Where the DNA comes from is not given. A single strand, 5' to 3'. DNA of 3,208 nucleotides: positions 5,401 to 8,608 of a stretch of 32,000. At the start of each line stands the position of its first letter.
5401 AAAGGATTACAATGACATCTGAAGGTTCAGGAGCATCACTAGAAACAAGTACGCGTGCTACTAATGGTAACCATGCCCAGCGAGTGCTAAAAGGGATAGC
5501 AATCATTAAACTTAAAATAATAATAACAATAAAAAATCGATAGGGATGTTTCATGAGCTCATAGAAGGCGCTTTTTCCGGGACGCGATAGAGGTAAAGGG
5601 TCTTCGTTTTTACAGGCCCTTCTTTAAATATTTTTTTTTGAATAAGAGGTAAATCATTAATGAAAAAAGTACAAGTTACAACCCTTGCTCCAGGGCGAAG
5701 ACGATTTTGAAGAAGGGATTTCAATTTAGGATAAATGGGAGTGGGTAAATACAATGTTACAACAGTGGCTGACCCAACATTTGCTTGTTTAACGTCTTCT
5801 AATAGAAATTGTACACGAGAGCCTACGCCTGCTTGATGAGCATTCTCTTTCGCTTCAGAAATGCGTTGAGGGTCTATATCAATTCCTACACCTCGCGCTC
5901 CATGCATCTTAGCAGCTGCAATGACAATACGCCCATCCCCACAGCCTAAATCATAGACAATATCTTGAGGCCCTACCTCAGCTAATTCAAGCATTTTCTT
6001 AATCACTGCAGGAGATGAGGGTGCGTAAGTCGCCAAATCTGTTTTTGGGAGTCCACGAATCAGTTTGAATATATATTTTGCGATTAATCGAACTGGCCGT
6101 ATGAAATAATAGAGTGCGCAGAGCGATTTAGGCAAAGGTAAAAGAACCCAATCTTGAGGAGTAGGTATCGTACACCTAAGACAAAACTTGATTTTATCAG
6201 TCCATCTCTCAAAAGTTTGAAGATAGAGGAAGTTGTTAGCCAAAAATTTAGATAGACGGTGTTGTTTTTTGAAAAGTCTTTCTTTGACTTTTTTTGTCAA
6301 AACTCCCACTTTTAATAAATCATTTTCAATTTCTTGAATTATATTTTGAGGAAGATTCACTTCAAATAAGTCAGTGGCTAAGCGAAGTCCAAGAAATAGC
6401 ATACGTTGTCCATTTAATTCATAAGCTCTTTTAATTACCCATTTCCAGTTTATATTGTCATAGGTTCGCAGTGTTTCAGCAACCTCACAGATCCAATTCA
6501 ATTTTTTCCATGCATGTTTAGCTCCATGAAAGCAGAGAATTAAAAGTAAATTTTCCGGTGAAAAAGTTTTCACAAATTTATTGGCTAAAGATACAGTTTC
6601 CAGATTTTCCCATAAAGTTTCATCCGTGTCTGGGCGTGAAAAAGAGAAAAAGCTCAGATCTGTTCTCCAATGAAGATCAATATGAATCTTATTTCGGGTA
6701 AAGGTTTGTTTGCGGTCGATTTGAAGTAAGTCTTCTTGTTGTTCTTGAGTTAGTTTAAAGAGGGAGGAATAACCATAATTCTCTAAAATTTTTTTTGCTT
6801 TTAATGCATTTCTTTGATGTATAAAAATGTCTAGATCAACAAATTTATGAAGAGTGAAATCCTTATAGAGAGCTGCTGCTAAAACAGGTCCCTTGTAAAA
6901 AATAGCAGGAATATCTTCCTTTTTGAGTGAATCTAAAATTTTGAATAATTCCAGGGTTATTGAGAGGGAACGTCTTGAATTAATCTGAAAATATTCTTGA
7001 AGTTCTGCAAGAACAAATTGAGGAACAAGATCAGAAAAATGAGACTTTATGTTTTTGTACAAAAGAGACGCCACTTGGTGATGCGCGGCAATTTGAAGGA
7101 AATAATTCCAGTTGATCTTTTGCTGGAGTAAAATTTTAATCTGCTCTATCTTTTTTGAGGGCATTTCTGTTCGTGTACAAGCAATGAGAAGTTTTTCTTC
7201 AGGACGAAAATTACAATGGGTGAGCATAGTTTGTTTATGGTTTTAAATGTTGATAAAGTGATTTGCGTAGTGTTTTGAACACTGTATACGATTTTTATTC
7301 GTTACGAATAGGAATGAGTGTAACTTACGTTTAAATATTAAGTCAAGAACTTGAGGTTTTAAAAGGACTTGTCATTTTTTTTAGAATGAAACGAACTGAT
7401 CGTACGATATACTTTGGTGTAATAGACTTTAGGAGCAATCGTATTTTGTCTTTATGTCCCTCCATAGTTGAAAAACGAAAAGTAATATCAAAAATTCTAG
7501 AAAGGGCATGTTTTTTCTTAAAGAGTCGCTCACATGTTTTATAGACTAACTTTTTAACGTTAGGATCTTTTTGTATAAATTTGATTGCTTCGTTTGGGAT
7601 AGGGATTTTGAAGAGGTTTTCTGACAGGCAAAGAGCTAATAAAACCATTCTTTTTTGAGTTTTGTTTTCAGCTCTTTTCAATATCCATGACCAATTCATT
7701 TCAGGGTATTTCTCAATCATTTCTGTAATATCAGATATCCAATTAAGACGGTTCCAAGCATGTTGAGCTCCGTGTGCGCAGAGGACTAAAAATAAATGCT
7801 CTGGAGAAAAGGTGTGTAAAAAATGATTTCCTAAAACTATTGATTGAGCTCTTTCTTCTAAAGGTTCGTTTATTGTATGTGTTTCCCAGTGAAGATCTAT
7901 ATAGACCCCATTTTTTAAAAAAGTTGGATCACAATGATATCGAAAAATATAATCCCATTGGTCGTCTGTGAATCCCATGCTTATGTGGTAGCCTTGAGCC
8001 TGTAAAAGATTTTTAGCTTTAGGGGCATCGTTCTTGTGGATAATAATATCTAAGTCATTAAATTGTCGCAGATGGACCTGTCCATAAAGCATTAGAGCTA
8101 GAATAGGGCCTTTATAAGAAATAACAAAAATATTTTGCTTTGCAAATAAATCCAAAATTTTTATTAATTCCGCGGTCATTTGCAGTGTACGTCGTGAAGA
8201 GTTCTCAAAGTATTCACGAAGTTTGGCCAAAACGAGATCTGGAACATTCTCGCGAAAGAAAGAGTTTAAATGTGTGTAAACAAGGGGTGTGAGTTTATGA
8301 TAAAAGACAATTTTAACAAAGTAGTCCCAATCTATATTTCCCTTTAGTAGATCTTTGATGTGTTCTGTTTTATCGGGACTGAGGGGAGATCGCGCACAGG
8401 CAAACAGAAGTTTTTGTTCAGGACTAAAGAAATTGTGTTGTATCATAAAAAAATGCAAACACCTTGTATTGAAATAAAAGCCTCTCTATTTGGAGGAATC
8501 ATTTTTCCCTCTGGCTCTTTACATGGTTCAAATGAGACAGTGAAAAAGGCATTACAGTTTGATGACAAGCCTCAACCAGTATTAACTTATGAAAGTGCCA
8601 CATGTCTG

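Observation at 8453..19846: Two cyclases and two precursors appear to share one leader-recognition/protease pair and one exporter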

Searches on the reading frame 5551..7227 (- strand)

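Call 6: search_protein_families(library=pfam, proteins=[window:5551-7227:-], max_evalue=0.01)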
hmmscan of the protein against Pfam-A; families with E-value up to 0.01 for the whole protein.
window:5551-7227:- (558 aa): 14 families
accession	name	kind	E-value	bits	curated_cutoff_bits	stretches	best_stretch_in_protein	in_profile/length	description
PF14907.12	NTP_transf_5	-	8.7e-58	196.3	31.2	1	37-288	2-248/249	Uncharacterised nucleotidyltransferase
PF13847.12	Methyltransf_31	-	5.7e-11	42.7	27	1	423-482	6-66/145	Methyltransferase domain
PF06325.19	PrmA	-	2.9e-10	40.6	22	1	419-517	160-257/296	Ribosomal protein L11 methyltransferase (PrmA)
PF13649.12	Methyltransf_25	-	3.6e-10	40.9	27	1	424-489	1-67/97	Methyltransferase domain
PF08241.18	Methyltransf_11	-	1.7e-06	29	21.2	1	426-489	2-63/95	Methyltransferase domain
PF08242.18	Methyltransf_12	-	9.4e-06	26.7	30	1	426-481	2-60/98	Methyltransferase domain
PF02353.26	CMAS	-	5.8e-05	23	27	1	409-490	51-132/273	Mycolic acid cyclopropane synthetase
PF01170.24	UPF0020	-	8.6e-05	22.8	22.3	1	410-481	18-114/197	RMKL-like, methyltransferase domain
PF08123.19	DOT1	-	0.00027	21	23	1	400-457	22-80/205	Histone methylation protein DOT1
PF05175.20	MTS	-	0.0005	20.2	23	1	421-483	32-94/170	Methyltransferase small domain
PF01135.25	PCMT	-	0.001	19.3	20.3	1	404-480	57-134/210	Protein-L-isoaspartate(D-aspartate) O-methyltransferase (PCMT)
PF02475.24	TRM5-TYW2_MTfase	-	0.0038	17.6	28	1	417-482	33-99/164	TRM5/TYW2 methyltransferase domain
PF09445.16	Methyltransf_15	-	0.004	17.2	22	1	423-482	3-61/165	RNA cap guanine-N2 methyltransferase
PF01555.25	N6_N4_Mtase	-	0.0064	16.9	26.7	0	402-461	164-221/221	DNA methylase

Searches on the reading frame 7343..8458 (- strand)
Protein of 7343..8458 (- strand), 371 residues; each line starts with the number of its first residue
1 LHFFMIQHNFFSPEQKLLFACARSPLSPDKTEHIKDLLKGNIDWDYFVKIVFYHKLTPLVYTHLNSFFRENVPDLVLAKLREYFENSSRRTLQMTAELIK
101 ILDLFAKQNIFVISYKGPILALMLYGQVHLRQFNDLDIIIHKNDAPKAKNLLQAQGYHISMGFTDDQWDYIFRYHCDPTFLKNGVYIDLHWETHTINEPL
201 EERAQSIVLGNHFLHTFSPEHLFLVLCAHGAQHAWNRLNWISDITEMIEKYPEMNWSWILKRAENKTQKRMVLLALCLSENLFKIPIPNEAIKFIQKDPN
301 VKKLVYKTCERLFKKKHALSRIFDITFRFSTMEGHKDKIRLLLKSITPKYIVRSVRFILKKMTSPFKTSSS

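Call 6: search_protein_families(library=pfam, proteins=[window:7343-8458:-], max_evalue=0.01)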
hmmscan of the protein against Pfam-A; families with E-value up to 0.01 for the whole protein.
window:7343-8458:- (371 aa): 1 family
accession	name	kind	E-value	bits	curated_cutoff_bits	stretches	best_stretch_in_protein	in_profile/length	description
PF14907.12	NTP_transf_5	-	3.4e-59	200.9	31.2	1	41-283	2-248/249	Uncharacterised nucleotidyltransferase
